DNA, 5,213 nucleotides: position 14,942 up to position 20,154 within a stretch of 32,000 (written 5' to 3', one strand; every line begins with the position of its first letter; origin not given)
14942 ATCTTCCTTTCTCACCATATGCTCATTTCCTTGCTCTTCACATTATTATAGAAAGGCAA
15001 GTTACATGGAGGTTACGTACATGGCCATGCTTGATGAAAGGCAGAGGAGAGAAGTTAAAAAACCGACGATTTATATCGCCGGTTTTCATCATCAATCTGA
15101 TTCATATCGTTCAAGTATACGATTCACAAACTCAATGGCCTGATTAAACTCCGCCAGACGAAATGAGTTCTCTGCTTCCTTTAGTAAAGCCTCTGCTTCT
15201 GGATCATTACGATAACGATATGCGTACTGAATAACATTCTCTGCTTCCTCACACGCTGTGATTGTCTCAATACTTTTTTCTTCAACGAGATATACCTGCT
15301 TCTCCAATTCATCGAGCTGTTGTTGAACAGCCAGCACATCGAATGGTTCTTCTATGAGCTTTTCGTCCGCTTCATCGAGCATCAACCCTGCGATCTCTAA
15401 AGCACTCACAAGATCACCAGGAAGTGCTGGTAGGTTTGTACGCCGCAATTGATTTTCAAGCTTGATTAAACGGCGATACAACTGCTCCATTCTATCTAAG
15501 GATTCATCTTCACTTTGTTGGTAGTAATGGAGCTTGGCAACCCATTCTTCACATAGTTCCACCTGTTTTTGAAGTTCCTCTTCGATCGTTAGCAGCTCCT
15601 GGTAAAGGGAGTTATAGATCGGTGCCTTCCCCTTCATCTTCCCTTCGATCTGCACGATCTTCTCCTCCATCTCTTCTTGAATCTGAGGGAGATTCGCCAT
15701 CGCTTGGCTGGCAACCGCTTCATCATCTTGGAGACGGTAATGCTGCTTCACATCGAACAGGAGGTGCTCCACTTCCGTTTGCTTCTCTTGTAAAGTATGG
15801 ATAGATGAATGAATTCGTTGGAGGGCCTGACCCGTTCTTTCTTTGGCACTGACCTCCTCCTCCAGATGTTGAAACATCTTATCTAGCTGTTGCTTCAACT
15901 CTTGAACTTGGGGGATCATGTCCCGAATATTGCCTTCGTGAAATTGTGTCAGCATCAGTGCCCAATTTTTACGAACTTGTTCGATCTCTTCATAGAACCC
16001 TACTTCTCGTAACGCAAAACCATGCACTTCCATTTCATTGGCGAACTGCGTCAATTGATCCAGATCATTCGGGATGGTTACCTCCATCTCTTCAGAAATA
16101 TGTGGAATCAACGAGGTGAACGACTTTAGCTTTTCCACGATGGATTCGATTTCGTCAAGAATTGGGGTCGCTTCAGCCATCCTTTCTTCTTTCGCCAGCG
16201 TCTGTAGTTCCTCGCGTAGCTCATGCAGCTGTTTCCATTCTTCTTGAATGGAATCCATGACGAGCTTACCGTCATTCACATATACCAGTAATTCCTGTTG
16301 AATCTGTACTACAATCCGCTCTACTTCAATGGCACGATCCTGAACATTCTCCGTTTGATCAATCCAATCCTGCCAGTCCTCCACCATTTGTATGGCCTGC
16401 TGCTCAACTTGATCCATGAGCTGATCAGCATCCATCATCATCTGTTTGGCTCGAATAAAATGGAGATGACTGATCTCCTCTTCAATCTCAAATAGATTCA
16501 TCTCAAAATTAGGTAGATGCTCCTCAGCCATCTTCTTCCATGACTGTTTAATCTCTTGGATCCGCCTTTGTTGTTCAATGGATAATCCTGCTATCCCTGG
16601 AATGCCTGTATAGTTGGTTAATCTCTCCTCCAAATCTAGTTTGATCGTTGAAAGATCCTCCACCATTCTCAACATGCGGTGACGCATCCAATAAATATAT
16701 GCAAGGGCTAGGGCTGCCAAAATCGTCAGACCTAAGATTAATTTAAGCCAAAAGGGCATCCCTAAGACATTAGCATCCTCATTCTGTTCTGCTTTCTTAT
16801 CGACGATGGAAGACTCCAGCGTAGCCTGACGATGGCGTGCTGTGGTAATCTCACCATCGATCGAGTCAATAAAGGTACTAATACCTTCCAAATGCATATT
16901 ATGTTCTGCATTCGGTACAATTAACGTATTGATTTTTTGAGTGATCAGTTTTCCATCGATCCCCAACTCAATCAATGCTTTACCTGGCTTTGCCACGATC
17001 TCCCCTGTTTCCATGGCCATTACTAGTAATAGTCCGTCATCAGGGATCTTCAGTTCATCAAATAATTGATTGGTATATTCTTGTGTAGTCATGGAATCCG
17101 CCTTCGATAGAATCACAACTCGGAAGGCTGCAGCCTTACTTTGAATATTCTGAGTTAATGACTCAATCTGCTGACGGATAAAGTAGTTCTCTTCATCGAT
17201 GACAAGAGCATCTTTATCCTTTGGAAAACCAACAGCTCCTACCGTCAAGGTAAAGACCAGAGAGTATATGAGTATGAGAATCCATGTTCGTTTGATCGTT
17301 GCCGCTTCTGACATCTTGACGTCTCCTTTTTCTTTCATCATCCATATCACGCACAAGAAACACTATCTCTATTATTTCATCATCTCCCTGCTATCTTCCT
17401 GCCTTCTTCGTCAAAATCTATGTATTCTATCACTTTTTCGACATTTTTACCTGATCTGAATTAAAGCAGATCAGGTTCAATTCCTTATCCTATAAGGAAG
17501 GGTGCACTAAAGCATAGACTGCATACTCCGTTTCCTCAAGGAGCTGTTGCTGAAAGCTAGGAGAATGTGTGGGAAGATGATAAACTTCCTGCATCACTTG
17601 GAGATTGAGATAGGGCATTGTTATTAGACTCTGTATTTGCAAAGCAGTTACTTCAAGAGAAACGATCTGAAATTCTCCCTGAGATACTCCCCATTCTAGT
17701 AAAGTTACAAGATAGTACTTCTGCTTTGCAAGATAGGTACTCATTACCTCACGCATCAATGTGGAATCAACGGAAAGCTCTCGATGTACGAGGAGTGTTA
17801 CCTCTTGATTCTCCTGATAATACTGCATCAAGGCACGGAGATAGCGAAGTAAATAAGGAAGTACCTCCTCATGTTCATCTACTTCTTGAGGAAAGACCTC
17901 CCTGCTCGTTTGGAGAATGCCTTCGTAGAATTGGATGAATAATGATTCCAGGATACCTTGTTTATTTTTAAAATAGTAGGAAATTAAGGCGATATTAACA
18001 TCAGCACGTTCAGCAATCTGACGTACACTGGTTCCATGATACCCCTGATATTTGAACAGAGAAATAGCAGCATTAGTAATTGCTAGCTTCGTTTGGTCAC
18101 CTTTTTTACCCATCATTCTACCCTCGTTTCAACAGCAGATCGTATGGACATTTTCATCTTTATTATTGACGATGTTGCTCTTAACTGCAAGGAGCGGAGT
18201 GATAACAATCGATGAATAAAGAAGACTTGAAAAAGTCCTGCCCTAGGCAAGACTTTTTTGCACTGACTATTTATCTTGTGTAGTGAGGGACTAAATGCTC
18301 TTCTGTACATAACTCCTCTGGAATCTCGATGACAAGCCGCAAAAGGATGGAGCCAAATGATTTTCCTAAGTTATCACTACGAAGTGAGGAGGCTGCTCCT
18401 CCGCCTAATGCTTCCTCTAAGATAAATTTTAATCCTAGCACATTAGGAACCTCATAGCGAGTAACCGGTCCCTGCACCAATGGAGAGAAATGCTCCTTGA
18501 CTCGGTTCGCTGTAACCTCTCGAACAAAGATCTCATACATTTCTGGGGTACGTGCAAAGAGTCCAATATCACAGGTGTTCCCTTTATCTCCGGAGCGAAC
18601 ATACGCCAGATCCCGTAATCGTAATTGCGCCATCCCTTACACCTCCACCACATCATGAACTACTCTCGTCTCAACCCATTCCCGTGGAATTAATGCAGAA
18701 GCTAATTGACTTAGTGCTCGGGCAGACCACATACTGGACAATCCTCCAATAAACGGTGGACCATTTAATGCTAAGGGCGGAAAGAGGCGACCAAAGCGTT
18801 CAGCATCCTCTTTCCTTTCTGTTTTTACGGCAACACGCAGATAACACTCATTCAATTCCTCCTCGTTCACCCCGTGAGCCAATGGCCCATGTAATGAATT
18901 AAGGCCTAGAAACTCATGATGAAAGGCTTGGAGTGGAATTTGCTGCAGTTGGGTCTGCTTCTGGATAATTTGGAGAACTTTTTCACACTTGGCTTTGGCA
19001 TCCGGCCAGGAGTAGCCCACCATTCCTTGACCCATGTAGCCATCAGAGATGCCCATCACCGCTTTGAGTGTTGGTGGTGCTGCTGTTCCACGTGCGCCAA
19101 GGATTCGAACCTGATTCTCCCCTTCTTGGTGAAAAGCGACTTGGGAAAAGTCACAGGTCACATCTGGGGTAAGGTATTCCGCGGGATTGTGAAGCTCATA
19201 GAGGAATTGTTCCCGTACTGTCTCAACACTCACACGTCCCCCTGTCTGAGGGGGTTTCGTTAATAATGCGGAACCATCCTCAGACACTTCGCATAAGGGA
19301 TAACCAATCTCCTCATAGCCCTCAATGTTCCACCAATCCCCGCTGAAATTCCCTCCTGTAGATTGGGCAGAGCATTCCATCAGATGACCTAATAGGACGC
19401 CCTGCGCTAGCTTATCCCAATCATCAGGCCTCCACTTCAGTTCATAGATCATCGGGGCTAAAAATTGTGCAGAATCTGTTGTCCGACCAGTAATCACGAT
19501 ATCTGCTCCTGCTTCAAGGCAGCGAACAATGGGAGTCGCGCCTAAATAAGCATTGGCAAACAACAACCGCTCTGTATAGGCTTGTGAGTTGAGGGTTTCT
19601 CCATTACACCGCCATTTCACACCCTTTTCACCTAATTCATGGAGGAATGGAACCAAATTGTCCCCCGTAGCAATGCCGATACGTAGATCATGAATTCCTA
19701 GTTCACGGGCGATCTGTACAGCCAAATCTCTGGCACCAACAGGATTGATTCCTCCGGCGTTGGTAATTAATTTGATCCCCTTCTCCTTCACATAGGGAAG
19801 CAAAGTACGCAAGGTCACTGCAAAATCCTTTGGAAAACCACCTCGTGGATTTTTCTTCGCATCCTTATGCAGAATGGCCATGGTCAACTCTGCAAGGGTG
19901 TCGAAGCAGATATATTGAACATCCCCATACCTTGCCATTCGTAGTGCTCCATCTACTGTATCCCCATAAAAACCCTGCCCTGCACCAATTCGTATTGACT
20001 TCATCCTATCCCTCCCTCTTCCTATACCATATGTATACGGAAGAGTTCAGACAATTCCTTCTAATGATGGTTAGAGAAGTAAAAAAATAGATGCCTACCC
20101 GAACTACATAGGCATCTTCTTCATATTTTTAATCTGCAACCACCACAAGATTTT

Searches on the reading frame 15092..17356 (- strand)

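Call 52: search_protein_families(library=pfam, proteins=[window:15092-17356:-], max_evalue=0.001)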
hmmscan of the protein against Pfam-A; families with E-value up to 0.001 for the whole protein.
window:15092-17356:- (754 aa): 2 families
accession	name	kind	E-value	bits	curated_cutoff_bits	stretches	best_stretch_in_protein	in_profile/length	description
PF06160.17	EzrA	-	2.2e-66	224.8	39.6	1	207-753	2-547/557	Septation ring formation regulator, EzrA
PF04536.20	TPM_phosphatase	-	1e-07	32.4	22.1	1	53-167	2-123/125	TPM domain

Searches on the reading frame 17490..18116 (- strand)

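Call 52: search_protein_families(library=pfam, proteins=[window:17490-18116:-], max_evalue=0.001)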
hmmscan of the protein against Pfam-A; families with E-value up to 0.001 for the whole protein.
window:17490-18116:- (208 aa): 3 families
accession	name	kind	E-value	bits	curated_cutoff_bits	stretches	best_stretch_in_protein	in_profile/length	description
PF00440.29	TetR_N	-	1.2e-14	54.2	24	1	13-58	1-46/47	Bacterial regulatory proteins, tetR family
PF02499.21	DNA_pack_C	-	0.00043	19.8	22.8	1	50-133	260-343/349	Probable DNA packing protein, C-terminus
PF17938.6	TetR_C_29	-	0.00052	20.6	26.2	1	91-194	7-113/119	Tetracyclin repressor-like, C-terminal domain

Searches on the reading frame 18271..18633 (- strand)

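Call 52: search_protein_families(library=pfam, proteins=[window:18271-18633:-], max_evalue=0.001)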
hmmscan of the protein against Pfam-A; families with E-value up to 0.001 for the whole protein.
window:18271-18633:- (120 aa): 1 family
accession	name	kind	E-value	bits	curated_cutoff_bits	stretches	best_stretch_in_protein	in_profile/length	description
PF23544.1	AtuA_ferredoxin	-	2.8e-25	89.3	27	1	5-102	2-112/113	AtuA ferredoxin-like domain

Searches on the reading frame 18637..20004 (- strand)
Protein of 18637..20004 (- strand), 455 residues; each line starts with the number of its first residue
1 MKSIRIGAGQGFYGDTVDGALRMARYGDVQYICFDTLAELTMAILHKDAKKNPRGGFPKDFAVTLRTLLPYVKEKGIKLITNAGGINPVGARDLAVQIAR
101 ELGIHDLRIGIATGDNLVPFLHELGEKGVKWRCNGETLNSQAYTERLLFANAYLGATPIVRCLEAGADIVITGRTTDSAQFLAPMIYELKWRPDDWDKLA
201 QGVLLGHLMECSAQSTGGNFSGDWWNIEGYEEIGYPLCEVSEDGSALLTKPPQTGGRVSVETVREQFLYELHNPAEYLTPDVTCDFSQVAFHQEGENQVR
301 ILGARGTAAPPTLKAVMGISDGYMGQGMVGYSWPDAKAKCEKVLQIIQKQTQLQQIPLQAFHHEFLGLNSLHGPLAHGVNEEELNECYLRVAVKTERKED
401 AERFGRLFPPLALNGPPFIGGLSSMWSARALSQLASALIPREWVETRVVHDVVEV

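Call 52: search_protein_families(library=pfam, proteins=[window:18637-20004:-], max_evalue=0.001)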
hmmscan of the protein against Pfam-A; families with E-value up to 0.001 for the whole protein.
window:18637-20004:- (455 aa): 1 family
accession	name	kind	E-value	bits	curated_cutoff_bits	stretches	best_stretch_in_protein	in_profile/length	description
PF07287.17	AtuA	-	1.8e-136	455.9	22.8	1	4-449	1-436/437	Acyclic terpene utilisation family protein AtuA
